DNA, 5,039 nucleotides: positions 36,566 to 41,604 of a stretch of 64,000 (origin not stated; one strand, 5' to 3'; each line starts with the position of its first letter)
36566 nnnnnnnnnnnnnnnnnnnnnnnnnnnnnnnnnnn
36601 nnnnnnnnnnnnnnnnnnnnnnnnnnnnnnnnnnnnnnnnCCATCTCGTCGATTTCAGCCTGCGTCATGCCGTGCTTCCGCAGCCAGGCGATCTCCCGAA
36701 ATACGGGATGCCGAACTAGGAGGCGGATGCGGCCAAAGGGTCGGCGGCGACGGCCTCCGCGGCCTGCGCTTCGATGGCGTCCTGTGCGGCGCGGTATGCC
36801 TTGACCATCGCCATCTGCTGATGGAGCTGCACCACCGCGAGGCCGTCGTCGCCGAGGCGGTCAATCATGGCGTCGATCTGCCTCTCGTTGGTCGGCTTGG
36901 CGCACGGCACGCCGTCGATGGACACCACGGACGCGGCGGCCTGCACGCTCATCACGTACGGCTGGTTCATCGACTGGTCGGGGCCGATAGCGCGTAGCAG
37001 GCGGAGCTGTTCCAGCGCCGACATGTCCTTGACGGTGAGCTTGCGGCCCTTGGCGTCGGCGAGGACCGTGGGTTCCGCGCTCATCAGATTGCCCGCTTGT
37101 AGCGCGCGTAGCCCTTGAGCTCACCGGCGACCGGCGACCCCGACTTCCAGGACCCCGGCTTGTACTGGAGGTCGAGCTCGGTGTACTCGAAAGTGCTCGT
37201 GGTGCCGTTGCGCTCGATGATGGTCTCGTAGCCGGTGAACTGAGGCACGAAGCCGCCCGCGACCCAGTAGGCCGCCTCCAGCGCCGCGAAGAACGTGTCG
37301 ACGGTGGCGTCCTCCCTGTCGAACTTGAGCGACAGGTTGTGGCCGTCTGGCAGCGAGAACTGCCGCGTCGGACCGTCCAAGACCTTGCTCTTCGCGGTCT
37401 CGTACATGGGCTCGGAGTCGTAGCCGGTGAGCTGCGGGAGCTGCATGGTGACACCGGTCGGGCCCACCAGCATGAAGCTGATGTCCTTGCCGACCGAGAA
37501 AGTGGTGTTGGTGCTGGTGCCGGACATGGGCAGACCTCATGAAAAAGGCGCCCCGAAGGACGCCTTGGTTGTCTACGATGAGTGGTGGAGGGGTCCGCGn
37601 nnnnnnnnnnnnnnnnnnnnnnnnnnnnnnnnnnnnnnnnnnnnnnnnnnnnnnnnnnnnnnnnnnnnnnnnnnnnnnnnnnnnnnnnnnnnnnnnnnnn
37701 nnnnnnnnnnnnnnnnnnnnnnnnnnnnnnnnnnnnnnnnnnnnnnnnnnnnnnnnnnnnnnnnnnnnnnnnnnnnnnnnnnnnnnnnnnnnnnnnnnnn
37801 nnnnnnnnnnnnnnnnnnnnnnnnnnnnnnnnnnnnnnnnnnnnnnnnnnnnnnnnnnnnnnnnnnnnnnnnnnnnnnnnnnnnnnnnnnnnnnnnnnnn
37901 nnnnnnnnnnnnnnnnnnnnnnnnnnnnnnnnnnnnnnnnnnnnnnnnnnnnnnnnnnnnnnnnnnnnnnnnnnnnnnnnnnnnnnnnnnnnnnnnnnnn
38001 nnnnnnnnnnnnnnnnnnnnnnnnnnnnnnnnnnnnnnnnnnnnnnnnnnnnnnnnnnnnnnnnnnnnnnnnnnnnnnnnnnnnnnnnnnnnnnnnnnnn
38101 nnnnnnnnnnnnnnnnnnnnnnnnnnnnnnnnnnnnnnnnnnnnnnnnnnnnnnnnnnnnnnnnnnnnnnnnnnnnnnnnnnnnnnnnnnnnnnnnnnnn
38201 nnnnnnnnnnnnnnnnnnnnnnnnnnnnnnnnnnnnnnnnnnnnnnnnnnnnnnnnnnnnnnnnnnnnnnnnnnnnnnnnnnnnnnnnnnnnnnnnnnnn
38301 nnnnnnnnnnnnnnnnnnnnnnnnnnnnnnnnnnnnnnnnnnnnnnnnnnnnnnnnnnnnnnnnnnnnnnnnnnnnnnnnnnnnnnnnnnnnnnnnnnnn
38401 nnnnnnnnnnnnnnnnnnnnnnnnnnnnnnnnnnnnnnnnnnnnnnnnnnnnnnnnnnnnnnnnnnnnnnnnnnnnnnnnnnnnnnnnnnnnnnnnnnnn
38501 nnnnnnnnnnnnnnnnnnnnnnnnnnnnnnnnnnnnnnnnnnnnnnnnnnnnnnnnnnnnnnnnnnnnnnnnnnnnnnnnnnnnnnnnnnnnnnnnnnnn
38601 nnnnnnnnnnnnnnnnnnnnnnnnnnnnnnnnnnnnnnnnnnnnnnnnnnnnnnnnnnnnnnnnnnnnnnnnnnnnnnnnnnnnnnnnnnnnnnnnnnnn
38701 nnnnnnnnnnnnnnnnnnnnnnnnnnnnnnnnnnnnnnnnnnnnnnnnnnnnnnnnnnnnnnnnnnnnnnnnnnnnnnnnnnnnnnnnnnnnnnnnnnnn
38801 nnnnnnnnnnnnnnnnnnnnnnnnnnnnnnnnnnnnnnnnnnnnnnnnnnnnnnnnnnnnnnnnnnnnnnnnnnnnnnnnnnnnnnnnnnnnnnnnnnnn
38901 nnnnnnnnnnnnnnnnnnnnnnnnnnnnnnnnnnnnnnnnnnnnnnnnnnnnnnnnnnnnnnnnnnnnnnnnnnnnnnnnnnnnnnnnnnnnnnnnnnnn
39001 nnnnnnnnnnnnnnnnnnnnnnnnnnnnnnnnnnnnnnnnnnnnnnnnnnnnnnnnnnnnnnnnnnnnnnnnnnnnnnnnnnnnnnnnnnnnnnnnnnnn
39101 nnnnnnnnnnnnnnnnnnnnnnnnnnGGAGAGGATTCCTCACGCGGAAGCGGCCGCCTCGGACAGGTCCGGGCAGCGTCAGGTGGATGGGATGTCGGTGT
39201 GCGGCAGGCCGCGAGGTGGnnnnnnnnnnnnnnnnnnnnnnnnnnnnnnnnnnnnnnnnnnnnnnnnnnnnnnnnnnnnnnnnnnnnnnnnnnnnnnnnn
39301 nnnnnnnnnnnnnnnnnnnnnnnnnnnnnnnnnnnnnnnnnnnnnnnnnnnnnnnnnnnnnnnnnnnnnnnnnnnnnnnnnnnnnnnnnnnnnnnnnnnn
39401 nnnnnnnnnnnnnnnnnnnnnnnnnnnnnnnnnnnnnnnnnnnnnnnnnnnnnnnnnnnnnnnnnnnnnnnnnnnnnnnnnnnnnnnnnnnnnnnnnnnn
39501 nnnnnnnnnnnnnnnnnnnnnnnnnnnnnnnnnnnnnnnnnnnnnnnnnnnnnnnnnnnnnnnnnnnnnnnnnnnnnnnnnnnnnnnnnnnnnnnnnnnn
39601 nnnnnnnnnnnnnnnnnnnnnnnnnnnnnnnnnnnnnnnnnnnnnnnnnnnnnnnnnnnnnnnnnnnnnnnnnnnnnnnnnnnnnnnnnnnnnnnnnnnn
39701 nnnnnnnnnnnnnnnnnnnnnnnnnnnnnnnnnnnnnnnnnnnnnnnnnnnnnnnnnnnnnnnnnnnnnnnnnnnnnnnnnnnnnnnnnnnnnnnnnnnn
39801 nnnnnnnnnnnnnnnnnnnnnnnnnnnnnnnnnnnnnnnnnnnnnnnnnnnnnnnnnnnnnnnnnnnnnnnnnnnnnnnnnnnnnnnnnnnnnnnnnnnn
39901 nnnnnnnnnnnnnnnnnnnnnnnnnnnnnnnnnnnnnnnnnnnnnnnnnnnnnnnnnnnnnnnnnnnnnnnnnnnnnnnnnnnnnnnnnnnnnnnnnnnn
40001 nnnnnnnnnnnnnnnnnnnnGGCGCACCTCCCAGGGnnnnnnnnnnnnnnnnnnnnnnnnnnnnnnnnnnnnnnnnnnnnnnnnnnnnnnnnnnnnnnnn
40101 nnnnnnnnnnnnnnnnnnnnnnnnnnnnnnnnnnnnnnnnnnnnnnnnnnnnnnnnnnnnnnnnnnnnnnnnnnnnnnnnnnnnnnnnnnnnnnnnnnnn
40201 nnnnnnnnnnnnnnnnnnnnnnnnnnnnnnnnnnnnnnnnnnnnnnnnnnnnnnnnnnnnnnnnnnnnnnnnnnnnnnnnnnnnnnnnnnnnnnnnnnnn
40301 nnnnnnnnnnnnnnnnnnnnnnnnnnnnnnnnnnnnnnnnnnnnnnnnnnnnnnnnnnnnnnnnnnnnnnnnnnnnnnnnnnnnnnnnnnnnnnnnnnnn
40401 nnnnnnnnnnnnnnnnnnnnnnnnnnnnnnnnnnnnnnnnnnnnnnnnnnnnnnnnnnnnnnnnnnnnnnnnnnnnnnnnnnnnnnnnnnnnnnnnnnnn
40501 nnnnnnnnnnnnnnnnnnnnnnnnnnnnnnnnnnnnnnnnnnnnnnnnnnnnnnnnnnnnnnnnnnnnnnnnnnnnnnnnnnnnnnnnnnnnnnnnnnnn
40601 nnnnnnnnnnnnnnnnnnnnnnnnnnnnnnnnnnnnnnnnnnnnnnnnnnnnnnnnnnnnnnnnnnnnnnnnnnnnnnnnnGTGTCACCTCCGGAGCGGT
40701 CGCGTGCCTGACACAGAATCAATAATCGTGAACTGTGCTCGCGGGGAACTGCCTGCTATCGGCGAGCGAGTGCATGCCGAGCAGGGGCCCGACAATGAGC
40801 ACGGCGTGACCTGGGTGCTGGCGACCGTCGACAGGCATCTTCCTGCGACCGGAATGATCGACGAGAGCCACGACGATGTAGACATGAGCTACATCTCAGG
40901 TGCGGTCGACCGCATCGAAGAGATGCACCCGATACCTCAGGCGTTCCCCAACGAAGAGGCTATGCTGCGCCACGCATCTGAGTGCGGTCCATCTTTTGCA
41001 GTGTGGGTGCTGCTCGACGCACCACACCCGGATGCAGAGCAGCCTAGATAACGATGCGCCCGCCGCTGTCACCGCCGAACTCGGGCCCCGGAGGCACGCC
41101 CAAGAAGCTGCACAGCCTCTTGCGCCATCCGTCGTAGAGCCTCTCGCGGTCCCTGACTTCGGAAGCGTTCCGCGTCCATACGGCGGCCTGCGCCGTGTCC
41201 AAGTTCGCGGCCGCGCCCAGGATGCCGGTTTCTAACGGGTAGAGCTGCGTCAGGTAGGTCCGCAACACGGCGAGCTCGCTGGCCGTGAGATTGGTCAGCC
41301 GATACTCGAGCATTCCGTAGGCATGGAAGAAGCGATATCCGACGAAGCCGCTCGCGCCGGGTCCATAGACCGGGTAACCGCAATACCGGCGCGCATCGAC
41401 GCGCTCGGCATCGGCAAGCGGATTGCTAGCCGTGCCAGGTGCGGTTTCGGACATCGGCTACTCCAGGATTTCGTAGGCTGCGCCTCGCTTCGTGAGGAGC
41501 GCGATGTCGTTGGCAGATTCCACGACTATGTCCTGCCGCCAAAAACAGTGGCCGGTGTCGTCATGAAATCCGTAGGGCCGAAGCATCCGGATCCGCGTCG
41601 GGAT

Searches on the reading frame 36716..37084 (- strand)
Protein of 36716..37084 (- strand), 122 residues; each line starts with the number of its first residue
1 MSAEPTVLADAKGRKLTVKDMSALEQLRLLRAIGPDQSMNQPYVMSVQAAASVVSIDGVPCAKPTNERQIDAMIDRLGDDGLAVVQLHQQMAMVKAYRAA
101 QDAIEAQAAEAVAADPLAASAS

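Call 14: search_protein_families(library=phrogs, proteins=[window:36716-37084:-], max_evalue=0.001)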
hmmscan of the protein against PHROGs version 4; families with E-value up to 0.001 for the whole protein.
window:36716-37084:- (122 aa): 2 families
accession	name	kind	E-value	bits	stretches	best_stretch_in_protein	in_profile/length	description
phrog_20383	-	unknown function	5.6e-17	63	1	6-97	22-112/122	-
phrog_36977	-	unknown function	0.00068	20.6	0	46-109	15-77/102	-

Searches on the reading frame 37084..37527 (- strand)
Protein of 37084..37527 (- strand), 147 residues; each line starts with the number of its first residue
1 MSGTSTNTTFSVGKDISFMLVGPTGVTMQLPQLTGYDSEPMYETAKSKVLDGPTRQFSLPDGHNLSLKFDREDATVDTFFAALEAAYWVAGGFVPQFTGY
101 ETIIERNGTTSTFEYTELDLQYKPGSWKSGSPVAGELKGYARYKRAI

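Call 14: search_protein_families(library=phrogs, proteins=[window:37084-37527:-], max_evalue=0.001)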
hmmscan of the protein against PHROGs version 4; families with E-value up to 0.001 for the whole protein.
window:37084-37527:- (147 aa): 1 family
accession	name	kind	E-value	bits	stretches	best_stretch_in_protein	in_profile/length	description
phrog_12993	-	unknown function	9.7e-24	84.9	1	8-142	4-137/143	-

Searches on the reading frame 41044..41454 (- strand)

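Call 15: search_protein_families(library=phrogs, proteins=[window:41044-41454:-], max_evalue=0.001)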
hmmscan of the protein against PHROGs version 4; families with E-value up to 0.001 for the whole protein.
window:41044-41454:- (136 aa): 1 family
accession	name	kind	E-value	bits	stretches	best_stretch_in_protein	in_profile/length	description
phrog_14539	-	unknown function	3.6e-38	132.1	1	12-130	2-126/133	-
